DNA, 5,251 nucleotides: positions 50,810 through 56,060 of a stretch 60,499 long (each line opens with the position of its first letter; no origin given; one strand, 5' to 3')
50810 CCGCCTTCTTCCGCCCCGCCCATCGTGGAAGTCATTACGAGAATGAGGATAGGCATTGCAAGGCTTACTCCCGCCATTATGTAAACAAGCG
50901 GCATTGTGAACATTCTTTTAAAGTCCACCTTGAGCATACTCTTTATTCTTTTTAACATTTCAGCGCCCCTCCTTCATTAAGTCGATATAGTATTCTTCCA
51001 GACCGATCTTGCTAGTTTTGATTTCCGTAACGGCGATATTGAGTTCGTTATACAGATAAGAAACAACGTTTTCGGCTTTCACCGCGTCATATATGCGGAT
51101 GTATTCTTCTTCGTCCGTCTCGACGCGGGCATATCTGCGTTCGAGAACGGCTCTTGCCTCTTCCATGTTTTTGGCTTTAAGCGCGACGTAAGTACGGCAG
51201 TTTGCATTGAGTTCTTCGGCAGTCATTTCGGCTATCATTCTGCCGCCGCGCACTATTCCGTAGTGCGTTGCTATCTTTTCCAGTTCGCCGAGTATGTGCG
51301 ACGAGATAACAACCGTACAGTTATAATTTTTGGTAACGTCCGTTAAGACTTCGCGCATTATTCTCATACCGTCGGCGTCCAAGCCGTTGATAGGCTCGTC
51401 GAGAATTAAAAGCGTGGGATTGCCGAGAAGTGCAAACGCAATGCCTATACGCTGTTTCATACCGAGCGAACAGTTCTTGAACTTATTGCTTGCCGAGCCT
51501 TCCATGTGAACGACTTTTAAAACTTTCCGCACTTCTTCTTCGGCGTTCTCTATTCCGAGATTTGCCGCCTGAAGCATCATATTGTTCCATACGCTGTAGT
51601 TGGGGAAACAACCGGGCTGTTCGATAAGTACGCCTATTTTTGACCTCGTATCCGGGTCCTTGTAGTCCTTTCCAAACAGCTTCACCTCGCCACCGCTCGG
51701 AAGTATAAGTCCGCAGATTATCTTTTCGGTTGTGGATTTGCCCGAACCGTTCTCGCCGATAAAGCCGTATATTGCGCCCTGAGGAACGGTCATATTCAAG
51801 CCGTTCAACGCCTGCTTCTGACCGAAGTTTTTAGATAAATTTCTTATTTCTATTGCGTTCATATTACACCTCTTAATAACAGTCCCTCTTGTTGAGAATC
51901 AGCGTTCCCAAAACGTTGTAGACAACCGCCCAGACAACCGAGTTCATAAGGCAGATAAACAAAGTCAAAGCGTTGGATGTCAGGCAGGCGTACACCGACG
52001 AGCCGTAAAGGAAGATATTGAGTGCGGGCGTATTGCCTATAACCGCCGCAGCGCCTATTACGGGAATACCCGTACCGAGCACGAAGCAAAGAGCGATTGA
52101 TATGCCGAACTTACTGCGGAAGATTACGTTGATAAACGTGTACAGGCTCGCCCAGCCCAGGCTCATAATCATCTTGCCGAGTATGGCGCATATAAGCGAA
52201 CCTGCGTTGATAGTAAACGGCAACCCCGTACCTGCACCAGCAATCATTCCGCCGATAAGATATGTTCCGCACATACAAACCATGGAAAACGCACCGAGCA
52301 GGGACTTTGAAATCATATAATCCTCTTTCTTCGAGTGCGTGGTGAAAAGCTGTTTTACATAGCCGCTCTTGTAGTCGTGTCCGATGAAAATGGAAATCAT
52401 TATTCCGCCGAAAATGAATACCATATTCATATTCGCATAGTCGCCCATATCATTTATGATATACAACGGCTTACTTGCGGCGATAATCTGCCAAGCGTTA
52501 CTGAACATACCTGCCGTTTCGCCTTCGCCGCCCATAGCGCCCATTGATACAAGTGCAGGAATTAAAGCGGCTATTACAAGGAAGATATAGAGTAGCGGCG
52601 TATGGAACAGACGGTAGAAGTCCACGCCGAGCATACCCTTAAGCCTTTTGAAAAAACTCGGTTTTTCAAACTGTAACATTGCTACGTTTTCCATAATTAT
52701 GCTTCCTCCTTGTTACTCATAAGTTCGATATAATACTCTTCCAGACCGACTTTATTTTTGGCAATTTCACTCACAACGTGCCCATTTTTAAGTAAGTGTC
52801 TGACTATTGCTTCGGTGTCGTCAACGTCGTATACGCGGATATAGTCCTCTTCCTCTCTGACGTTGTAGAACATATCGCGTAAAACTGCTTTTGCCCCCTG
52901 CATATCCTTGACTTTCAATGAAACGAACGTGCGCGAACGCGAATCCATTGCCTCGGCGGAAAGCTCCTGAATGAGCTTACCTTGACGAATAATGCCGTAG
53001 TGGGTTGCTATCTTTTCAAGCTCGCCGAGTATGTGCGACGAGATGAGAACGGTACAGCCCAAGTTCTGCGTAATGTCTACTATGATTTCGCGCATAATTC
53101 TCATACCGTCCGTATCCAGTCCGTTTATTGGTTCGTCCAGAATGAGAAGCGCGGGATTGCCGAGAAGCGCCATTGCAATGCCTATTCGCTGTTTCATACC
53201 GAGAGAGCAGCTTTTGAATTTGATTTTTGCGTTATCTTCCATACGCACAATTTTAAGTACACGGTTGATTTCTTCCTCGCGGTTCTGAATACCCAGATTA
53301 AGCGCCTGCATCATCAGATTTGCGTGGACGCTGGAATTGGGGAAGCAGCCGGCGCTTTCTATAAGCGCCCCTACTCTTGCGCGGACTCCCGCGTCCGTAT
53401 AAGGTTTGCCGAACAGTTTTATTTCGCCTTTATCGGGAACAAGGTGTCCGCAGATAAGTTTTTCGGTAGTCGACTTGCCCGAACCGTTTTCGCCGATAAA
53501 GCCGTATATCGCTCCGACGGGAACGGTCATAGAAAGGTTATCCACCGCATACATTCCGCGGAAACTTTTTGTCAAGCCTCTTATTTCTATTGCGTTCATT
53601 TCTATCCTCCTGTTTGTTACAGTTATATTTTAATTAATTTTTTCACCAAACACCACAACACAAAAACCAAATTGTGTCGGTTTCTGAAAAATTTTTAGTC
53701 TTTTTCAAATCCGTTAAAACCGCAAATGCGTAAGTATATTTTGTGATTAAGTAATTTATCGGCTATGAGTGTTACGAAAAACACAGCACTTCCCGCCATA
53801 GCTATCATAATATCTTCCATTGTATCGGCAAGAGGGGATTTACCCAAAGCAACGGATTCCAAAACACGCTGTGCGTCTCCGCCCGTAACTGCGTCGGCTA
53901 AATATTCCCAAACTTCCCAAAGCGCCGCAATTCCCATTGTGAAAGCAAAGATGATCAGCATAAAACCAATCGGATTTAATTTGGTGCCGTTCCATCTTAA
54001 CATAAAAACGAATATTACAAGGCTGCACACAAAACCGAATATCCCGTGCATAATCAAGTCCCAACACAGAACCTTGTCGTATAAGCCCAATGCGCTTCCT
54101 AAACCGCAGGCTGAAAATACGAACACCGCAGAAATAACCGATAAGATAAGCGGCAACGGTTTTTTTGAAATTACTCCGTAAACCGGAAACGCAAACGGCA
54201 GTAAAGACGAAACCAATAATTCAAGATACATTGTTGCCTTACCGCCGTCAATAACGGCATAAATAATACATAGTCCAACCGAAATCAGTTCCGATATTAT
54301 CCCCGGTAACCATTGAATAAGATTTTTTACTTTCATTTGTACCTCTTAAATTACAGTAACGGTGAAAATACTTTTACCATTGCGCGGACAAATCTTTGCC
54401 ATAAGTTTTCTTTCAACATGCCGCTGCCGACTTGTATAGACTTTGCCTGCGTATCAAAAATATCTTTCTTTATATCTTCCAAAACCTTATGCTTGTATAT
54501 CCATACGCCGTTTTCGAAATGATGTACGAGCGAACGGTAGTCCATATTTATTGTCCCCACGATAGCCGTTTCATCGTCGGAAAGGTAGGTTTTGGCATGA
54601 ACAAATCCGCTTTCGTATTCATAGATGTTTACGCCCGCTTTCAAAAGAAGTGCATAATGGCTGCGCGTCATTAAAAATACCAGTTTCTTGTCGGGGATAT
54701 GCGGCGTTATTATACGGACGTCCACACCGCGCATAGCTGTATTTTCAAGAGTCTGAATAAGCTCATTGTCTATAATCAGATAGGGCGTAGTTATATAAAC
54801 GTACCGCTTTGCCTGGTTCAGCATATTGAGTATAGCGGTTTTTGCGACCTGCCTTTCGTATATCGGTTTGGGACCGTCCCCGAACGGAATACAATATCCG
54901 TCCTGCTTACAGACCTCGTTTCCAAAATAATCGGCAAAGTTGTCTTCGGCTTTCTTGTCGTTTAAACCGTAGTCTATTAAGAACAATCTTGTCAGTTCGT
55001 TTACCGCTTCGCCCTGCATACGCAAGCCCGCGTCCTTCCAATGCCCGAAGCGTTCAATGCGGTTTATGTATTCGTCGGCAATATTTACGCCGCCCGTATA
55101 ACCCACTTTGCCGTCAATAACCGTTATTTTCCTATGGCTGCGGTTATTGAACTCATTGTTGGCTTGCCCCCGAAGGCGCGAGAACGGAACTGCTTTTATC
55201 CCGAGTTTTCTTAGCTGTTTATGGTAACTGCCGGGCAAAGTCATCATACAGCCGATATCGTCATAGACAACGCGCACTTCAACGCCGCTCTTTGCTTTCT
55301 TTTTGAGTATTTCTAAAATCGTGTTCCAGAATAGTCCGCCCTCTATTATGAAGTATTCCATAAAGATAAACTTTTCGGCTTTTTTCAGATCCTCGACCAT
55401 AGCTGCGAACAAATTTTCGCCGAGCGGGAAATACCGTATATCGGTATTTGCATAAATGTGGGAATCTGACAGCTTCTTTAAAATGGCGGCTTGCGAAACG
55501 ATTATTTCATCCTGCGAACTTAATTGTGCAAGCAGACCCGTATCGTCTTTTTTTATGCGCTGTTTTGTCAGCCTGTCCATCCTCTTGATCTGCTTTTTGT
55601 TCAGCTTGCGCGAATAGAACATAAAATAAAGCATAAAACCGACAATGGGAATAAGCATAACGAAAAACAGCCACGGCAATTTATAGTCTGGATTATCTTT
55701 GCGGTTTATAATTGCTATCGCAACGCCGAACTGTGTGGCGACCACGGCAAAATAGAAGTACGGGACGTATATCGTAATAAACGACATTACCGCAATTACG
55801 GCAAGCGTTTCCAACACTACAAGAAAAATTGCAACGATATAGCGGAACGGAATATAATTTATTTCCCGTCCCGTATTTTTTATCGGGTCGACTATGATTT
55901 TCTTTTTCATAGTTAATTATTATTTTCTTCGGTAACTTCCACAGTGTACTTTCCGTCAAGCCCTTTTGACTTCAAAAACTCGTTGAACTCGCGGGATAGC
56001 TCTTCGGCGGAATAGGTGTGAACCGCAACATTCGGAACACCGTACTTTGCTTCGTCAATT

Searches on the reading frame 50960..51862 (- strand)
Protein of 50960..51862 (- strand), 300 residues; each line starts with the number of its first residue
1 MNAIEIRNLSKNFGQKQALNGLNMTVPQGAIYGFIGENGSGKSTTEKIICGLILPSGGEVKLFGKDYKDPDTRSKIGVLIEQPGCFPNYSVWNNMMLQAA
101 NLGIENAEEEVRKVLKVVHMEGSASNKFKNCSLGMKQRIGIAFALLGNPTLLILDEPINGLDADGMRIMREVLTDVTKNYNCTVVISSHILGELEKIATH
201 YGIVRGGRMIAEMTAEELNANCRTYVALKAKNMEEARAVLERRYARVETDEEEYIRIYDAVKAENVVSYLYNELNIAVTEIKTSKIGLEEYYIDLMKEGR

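Call 46: search_protein_families(library=pfam, proteins=[window:50960-51862:-], max_evalue=0.00001)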
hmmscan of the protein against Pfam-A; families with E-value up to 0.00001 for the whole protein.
window:50960-51862:- (300 aa): 2 families
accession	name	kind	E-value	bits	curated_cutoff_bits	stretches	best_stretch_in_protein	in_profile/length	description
PF00005.33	ABC_tran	-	9.3e-31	107.7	25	1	19-159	1-137/137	ABC transporter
PF13304.12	AAA_21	-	5.5e-09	36.9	27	0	130-193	237-302/304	AAA domain, putative AbiEii toxin, Type IV TA system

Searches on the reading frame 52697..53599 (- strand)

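Call 46: search_protein_families(library=pfam, proteins=[window:52697-53599:-], max_evalue=0.00001)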
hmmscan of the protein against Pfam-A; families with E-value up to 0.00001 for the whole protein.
window:52697-53599:- (300 aa): 2 families
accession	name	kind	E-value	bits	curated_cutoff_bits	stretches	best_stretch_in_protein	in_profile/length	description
PF00005.33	ABC_tran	-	4.2e-29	102.3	25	1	20-159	2-137/137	ABC transporter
PF13304.12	AAA_21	-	2.4e-10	41.4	27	1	118-193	225-302/304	AAA domain, putative AbiEii toxin, Type IV TA system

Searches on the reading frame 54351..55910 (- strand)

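Call 46: search_protein_families(library=pfam, proteins=[window:54351-55910:-], max_evalue=0.00001)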
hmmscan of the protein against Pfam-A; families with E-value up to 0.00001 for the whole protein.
window:54351-55910:- (519 aa): 3 families
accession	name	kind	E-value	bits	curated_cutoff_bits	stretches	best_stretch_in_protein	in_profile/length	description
PF13091.12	PLDc_2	-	1.8e-41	141.5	27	2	360-483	1-127/132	PLD-like domain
PF00614.28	PLDc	-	3.1e-13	49.5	21.9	1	435-460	3-28/28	Phospholipase D Active site motif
PF13396.11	PLDc_N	-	3.7e-09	36.8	23.3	1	63-98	6-40/42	Phospholipase_D-nuclease N-terminal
